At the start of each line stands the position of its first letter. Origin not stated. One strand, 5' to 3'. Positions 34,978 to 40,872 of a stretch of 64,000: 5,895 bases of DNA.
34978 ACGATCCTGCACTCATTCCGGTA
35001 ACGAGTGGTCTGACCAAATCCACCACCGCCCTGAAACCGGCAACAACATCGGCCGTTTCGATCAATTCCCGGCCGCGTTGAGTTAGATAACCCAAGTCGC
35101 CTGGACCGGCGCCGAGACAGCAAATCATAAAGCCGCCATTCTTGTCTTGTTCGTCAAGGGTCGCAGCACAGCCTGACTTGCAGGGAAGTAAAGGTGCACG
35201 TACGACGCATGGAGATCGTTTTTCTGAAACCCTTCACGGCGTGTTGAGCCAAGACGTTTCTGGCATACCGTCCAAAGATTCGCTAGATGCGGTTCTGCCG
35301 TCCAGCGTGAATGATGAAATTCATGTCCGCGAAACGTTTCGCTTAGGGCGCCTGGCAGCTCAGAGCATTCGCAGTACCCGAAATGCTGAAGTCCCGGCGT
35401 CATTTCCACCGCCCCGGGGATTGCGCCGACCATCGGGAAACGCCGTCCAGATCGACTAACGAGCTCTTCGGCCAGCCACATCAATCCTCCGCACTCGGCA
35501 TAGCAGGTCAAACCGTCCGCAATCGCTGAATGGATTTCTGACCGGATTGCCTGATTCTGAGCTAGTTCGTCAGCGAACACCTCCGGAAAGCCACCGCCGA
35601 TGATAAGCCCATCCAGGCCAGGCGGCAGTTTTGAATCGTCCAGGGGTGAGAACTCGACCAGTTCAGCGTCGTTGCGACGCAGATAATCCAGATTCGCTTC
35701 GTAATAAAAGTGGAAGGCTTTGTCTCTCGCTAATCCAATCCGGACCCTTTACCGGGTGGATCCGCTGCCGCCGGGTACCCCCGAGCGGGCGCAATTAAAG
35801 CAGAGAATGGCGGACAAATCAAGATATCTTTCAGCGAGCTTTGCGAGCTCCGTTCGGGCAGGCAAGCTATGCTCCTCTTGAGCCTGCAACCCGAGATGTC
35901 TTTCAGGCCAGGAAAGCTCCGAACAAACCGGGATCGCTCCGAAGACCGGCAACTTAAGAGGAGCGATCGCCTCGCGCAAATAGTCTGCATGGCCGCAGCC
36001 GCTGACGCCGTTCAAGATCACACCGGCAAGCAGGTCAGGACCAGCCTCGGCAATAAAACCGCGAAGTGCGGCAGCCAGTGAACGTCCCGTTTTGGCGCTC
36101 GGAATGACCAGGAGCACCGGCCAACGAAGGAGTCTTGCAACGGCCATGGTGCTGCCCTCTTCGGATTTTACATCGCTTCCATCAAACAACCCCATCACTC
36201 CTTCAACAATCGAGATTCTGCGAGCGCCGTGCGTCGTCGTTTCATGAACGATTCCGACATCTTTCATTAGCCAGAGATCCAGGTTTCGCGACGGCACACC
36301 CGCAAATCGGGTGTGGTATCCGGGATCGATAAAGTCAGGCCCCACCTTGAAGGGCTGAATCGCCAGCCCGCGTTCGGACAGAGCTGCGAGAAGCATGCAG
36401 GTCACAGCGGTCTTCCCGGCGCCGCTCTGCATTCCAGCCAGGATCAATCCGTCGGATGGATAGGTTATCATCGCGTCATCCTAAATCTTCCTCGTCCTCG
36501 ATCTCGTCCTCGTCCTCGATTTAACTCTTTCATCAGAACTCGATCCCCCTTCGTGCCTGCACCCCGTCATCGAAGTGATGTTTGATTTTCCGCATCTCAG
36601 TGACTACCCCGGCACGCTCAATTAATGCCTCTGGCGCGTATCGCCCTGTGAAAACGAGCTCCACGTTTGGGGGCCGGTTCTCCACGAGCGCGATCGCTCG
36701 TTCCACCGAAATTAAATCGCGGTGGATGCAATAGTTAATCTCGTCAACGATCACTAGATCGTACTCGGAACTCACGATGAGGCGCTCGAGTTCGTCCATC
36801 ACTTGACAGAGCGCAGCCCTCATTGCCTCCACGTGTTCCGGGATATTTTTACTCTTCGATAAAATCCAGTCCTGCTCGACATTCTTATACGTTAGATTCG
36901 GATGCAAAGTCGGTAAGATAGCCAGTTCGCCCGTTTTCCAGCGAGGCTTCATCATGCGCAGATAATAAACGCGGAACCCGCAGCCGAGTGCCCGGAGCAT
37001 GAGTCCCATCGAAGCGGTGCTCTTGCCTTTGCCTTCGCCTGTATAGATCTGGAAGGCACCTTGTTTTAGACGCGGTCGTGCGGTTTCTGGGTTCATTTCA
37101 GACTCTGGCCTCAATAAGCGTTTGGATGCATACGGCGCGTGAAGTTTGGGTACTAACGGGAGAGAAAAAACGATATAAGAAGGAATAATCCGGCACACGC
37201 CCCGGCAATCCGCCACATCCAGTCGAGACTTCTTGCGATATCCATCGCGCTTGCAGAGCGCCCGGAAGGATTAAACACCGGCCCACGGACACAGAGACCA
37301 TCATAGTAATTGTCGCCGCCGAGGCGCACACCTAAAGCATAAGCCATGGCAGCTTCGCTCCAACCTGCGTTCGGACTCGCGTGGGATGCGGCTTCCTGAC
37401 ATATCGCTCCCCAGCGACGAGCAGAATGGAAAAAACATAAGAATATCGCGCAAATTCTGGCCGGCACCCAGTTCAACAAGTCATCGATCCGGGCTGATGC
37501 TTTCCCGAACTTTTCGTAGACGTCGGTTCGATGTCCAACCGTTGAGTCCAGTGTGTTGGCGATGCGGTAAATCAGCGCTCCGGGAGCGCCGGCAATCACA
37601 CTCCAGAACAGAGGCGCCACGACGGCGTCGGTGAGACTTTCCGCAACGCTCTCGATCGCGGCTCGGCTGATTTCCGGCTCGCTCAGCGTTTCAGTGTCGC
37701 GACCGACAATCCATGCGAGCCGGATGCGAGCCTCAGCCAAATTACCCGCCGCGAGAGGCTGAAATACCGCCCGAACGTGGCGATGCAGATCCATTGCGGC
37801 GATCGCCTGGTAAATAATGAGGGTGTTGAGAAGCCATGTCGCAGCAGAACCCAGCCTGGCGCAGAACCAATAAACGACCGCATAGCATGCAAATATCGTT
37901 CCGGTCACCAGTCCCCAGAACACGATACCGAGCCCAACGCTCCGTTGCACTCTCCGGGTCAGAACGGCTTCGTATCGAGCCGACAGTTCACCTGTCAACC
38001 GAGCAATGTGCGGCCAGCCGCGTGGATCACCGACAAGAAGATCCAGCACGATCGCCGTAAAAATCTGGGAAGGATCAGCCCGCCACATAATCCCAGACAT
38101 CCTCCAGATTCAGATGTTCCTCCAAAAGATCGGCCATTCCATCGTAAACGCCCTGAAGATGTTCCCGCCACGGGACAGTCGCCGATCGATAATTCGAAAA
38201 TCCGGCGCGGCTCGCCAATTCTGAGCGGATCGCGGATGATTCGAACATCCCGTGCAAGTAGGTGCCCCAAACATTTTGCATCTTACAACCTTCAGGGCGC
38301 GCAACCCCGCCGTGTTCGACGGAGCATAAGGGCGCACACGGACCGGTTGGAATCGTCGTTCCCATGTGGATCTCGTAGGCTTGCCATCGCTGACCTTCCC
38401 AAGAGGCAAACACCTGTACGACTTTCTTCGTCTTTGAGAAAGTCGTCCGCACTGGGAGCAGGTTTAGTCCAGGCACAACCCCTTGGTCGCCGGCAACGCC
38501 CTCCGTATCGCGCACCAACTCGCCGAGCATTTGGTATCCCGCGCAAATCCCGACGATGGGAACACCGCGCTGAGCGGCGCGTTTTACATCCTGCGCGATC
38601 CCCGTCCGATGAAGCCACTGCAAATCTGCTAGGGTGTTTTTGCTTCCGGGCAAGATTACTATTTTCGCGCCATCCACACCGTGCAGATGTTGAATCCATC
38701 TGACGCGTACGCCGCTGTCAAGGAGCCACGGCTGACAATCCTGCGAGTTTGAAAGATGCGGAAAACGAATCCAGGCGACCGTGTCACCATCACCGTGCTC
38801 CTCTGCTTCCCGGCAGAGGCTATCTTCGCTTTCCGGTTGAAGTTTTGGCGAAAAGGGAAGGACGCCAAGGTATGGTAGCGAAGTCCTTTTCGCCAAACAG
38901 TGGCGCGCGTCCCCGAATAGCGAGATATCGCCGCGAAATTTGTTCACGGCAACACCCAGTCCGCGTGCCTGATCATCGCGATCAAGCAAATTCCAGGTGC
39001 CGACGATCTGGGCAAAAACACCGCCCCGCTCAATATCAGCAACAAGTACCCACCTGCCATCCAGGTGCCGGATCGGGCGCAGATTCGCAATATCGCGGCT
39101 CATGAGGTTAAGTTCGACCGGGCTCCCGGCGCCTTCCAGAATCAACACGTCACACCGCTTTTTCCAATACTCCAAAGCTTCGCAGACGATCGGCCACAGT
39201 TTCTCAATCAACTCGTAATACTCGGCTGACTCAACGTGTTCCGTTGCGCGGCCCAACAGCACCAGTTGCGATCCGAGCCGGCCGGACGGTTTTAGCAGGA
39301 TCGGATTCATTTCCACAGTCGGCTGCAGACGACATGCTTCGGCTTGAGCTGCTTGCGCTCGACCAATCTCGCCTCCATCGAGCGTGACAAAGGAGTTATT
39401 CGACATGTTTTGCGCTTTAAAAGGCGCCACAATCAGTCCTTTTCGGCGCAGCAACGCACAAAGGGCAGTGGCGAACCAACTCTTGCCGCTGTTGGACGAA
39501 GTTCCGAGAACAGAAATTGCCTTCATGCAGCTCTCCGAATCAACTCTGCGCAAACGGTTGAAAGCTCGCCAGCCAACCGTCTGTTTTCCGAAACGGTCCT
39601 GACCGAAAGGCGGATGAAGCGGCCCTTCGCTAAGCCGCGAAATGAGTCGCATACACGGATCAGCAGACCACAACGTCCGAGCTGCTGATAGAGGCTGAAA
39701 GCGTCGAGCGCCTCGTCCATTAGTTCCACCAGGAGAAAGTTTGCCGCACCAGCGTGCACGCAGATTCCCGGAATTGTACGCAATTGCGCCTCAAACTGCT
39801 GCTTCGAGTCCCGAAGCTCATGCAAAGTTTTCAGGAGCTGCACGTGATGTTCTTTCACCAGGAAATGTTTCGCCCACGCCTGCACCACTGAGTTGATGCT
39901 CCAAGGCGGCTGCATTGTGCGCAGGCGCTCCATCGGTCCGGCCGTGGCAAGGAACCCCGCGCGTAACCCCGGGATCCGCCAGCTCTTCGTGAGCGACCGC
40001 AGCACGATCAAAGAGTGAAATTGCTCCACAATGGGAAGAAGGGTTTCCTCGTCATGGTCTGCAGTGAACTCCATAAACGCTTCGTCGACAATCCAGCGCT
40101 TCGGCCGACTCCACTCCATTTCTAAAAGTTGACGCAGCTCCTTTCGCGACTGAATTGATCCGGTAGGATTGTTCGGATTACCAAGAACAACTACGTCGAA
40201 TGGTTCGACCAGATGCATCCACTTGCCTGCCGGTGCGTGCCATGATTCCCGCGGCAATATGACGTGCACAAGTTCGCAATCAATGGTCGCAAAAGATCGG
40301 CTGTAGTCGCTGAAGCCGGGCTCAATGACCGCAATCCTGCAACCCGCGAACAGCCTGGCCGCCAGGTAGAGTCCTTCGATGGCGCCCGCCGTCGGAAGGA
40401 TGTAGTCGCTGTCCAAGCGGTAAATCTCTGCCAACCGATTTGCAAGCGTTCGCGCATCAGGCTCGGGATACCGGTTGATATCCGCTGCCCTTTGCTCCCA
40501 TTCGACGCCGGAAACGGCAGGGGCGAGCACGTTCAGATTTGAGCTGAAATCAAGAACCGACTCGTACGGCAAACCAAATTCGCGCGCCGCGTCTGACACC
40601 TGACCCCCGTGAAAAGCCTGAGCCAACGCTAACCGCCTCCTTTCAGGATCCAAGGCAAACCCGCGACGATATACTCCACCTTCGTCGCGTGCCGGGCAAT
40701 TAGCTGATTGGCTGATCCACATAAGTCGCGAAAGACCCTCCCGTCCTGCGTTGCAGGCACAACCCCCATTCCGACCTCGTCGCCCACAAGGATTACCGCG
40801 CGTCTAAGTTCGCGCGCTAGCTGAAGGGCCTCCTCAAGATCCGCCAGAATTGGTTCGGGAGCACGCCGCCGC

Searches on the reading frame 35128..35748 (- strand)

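Call 5: search_protein_families(library=ncbifam, proteins=[window:35128-35748:-])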
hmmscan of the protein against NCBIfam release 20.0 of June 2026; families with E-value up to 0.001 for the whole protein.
window:35128-35748:- (207 aa): 6 families
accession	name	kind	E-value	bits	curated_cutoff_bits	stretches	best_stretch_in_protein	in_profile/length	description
NF002204.1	PRK01077.1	equivalog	1.8e-58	198.4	254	1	2-188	235-420/420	cobyrinic acid a,c-diamide synthase CobB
TIGR00379.1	cobB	subfamily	9e-52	176.4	261.4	1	1-201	244-446/449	cobyrinic/hydrogenobyrinic acid a,c-diamide synthase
NF033195.1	F430_CfbB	exception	3.8e-46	157.8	560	1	2-196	248-447/451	Ni-sirohydrochlorin a,c-diamide synthase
NF053748.1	bifunc_CobBC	exception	3.2e-35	121.7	950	1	4-190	253-431/797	bifunctional hydrogenobyrinic acid a,c-diamide synthase/histidinol phosphate aminotransferase CobBC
NF010471.0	PRK13896.1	equivalog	9.4e-32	110.5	693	1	3-193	235-425/433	cobyrinic acid a,c-diamide synthase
TIGR03800.1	PLP_synth_Pdx2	equivalog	0.00015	21.7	105.55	1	23-100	18-91/184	pyridoxal 5'-phosphate synthase glutaminase subunit PdxT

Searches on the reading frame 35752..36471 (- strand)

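Call 5: search_protein_families(library=ncbifam, proteins=[window:35752-36471:-])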
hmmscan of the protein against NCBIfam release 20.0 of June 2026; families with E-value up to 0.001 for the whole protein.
window:35752-36471:- (240 aa): 6 families
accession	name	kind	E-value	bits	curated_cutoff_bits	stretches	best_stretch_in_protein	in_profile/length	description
NF002204.1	PRK01077.1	equivalog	4.4e-67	226.8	254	1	8-225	3-223/420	cobyrinic acid a,c-diamide synthase CobB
TIGR00379.1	cobB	subfamily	1.2e-54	185.9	261.4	1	9-223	2-220/449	cobyrinic/hydrogenobyrinic acid a,c-diamide synthase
NF053748.1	bifunc_CobBC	exception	3.9e-50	171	950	1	9-225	4-223/797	bifunctional hydrogenobyrinic acid a,c-diamide synthase/histidinol phosphate aminotransferase CobBC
NF033195.1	F430_CfbB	exception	1.9e-48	165.4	560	1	9-221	2-220/451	Ni-sirohydrochlorin a,c-diamide synthase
NF010471.0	PRK13896.1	equivalog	1.6e-45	155.9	693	1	7-206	2-198/433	cobyrinic acid a,c-diamide synthase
NF004921.0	PRK06278.1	equivalog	3.3e-07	29.6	354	1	7-131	240-366/482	cobyrinic acid a,c-diamide synthase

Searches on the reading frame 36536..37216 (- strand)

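Call 5: search_protein_families(library=ncbifam, proteins=[window:36536-37216:-])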
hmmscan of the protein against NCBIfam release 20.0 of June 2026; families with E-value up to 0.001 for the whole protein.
window:36536-37216:- (227 aa): 4 families
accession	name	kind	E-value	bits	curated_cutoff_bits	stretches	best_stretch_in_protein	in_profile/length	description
NF004637.0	PRK05986.1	subfamily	1.6e-48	165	185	1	38-227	14-197/197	cob(I)yrinic acid a,c-diamide adenosyltransferase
TIGR00708.1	cobA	equivalog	1.6e-45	155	167.75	1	51-227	4-177/177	cob(I)yrinic acid a,c-diamide adenosyltransferase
NF005647.0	PRK07413.1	equivalog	1.2e-18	67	426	1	51-217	18-191/382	cob(I)yrinic acid a,c-diamide adenosyltransferase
NF005648.0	PRK07414.1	equivalog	3.4e-16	59.3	248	1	41-212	10-176/178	P-loop NTPase family protein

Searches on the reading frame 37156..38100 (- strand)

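Call 5: search_protein_families(library=ncbifam, proteins=[window:37156-38100:-])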
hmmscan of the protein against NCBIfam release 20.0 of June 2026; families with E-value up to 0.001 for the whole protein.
window:37156-38100:- (315 aa): 6 families
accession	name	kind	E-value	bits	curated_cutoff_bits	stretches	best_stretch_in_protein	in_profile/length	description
NF002276.0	PRK01209.1-4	equivalog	1.2e-64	218.9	381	1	6-304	6-305/322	cobalamin biosynthesis protein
TIGR00380.1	cobal_cbiB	equivalog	1.4e-62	211.7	165.9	1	12-277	6-272/305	adenosylcobinamide-phosphate synthase CbiB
NF002281.0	PRK01209.2-5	equivalog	1.9e-56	191.7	273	1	13-266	8-267/311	cobalamin biosynthesis protein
NF005792.0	PRK07630.1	equivalog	2.1e-22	79.6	291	1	58-264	47-256/312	CobD/CbiB family protein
NF006476.0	PRK08878.1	equivalog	4.7e-22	78.7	322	1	91-269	91-270/317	cobalamin biosynthesis family protein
NF008219.0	PRK10987.1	equivalog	2.4e-05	23.8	238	1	161-221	148-208/285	beta-lactamase regulator AmpE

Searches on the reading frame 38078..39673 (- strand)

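Call 5: search_protein_families(library=ncbifam, proteins=[window:38078-39673:-])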
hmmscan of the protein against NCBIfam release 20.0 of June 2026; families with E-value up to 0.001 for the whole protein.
window:38078-39673:- (532 aa): 14 families
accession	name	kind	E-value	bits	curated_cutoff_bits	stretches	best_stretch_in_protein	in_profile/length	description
NF001989.1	PRK00784.1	equivalog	9.8e-157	522.4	273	1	51-529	1-478/480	cobyric acid synthase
TIGR00313.1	cobQ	equivalog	5.3e-124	414.6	309.9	1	53-524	1-475/477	cobyric acid synthase CobQ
NF002204.1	PRK01077.1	equivalog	4.4e-11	42.3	254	1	355-476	297-419/420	cobyrinic acid a,c-diamide synthase CobB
NF053748.1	bifunc_CobBC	exception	2.3e-08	32.9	950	1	356-477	314-429/797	bifunctional hydrogenobyrinic acid a,c-diamide synthase/histidinol phosphate aminotransferase CobBC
NF052463.1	L2IsogltmlsynGatDStaph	equivalog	1e-06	28.7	450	1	335-476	50-189/237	lipid II isoglutaminyl synthase subunit GatD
NF045636.1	isoglutsynth_GatD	equivalog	1.5e-06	27.8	400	1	359-480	90-213/258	lipid II isoglutaminyl synthase subunit GatD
NF004921.0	PRK06278.1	equivalog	2.2e-06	26.9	354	0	44-80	233-268/482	cobyrinic acid a,c-diamide synthase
TIGR00379.1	cobB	subfamily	5.5e-06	25.5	261.4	0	358-480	309-436/449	cobyrinic/hydrogenobyrinic acid a,c-diamide synthase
TIGR01737.1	FGAM_synth_I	equivalog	9.1e-06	25.2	177.8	1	299-386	3-94/228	phosphoribosylformylglycinamidine synthase I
TIGR03800.1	PLP_synth_Pdx2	equivalog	1e-05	25.6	105.55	1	320-389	21-89/184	pyridoxal 5'-phosphate synthase glutaminase subunit PdxT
NF002957.0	PRK03619.1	equivalog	2.2e-05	24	212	1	299-386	3-95/222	phosphoribosylformylglycinamidine synthase subunit PurQ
NF010608.0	PRK14004.1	equivalog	2.5e-05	24.1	216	1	332-392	34-94/210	imidazole glycerol phosphate synthase subunit HisH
NF006562.0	PRK09065.1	equivalog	0.00019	21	205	1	325-385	46-105/242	glutamine amidotransferase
TIGR01855.1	IMP_synth_hisH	equivalog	0.0004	20.3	105.4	1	321-391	22-92/198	imidazole glycerol phosphate synthase subunit HisH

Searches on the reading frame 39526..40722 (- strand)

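Call 5: search_protein_families(library=ncbifam, proteins=[window:39526-40722:-])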
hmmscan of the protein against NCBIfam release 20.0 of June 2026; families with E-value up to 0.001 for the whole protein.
window:39526-40722:- (399 aa): 54 families (the best 25 are shown)
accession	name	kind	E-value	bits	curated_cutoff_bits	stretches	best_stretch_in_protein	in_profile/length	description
TIGR01140.1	L_thr_O3P_dcar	equivalog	1.1e-76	258.1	290.55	1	38-387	1-330/331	threonine-phosphate decarboxylase CobD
NF005915.1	PRK07908.1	equivalog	5.9e-49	167.2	360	1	55-386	13-330/332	Rv2231c family histidinol phosphate aminotransferase CobC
TIGR01141.1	hisC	equivalog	3.9e-47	160.8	276.55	1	56-387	22-346/349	histidinol-phosphate transaminase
NF053748.1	bifunc_CobBC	exception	6.4e-43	147.2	950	1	55-387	481-796/797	bifunctional hydrogenobyrinic acid a,c-diamide synthase/histidinol phosphate aminotransferase CobBC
NF006225.0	PRK08354.1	equivalog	1.2e-35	123.4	288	1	52-388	12-313/318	putative aminotransferase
NF002877.0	PRK03317.1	equivalog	2.3e-28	99.1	409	1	76-388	58-364/374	histidinol-phosphate transaminase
NF005021.0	PRK06425.1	equivalog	2.7e-27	95.7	353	1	38-387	4-327/335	histidinol-phosphate aminotransferase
NF003496.0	PRK05166.1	equivalog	7.2e-26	90.8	540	1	54-390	36-369/373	histidinol-phosphate transaminase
NF002878.0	PRK03321.1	subfamily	1.5e-25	89.7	374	1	54-357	22-322/352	histidinol-phosphate transaminase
NF002726.0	PRK02610.1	equivalog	2.4e-23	82.7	391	1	83-391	61-369/374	histidinol-phosphate transaminase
NF041364.1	GntC_guanitoxin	equivalog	6.7e-21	74.6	415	1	93-348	46-313/356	guanitoxin biosynthesis PLP-dependent (S)-gamma-hydroxy-L-arginine cyclodehydratase GntC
NF006580.0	PRK09105.1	subfamily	9.8e-19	67.4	444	1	76-336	69-323/375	pyridoxal phosphate-dependent aminotransferase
TIGR01265.1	tyr_nico_aTase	subfamily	2.1e-14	53.3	292.45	1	101-341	92-346/403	tyrosine/nicotianamine family aminotransferase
NF005744.0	PRK07568.1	subfamily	2.5e-14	52.9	389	1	102-334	85-326/398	pyridoxal phosphate-dependent aminotransferase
NF051461.1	pyoverd_PtaA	equivalog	5e-14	51.8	500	1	64-259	44-237/359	pyoverdine biosynthesis transaminase PtaA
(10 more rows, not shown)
